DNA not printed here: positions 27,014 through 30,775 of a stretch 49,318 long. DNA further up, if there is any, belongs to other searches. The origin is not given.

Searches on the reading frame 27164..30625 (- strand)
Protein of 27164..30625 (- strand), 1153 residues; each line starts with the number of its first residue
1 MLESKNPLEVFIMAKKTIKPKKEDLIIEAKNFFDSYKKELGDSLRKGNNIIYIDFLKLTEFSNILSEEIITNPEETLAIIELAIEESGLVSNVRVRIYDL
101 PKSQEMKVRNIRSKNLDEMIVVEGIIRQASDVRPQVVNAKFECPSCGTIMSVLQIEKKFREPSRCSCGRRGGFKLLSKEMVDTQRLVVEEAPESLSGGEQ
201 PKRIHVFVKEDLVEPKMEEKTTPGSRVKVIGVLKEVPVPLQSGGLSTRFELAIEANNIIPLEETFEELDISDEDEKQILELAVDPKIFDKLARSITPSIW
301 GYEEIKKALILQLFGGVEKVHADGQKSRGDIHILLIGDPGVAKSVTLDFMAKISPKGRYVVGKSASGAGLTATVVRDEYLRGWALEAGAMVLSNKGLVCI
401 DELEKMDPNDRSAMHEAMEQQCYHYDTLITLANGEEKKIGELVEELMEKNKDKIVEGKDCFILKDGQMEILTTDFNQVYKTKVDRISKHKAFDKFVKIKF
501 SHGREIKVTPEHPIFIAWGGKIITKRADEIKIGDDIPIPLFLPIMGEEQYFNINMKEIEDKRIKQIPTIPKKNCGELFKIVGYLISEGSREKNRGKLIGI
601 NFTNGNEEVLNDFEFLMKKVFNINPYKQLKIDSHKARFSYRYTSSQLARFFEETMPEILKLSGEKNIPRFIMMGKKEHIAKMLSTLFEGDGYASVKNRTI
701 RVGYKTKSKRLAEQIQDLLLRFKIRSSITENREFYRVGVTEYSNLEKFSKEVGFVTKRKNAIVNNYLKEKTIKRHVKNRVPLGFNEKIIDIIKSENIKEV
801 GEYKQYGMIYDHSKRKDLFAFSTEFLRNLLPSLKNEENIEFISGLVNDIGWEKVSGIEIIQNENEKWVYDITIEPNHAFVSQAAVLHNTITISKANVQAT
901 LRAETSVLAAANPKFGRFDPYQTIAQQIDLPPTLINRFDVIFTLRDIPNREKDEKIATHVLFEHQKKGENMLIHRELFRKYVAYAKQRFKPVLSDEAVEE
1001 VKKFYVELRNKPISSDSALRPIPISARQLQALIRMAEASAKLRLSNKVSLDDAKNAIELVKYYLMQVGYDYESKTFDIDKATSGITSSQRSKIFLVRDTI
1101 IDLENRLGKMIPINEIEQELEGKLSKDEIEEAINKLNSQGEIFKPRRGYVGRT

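Call 63: search_protein_families(library=pfam, proteins=[window:27164-30625:-], max_evalue=0.001)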
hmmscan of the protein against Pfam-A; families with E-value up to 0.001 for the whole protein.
window:27164-30625:- (1153 aa): 7 families
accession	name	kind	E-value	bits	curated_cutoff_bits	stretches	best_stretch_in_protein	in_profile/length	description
PF00493.29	MCM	-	9.4e-85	283.7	23.3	2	274-422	1-149/224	MCM P-loop domain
PF17855.7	MCM_lid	-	3.1e-25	88.9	27.4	1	976-1062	1-85/87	MCM AAA-lid domain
PF17207.9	MCM_OB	-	3e-24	85.6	24.8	1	107-236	1-125/126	MCM OB domain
PF14890.11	Intein_splicing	-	2.7e-23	82.9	35.8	1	429-888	1-155/155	Intein splicing domain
PF14528.11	LAGLIDADG_3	-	2.1e-22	79.6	22.5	2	678-753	2-82/82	LAGLIDADG-like domain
PF21120.3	MCM_WH_arc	-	5.8e-06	26.7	26.1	1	1092-1150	2-62/63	Archaeal MCM, winged-helix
PF14551.11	MCM_N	-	8.7e-06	26.5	24.9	1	34-86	19-71/95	MCM N-terminal domain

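Call 80: list_cluster_members(proteins=[window:27164-30625:-, window:36877-38559:-, window:34096-35601:+, window:17966-19261:+, window:7774-8853:+, window:5632-6504:-, window:9045-9860:+, window:1390-2115:+, window:38729-39448:+, window:41010-41426:+])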
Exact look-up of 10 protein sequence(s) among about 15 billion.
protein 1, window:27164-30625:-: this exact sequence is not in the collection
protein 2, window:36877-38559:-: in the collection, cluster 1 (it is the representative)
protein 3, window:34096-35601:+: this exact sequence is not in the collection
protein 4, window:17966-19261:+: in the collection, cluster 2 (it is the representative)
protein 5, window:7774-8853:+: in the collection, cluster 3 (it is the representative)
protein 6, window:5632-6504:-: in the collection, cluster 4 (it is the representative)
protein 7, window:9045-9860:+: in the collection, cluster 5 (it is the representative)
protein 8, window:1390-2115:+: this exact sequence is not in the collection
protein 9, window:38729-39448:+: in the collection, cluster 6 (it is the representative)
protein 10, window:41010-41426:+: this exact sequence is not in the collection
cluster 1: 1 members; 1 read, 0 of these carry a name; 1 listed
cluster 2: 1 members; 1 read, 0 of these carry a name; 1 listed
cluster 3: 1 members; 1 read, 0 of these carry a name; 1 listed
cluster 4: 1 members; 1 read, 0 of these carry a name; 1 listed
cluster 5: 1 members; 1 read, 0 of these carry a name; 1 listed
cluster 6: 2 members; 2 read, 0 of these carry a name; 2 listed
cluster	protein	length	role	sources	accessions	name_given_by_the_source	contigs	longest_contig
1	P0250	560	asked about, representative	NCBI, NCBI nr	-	-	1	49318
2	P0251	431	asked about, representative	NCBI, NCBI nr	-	-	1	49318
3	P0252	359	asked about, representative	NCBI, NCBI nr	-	-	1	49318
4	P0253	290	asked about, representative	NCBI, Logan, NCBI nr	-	-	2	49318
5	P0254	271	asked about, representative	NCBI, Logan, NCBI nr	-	-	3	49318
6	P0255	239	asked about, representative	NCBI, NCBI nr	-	-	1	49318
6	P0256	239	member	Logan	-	-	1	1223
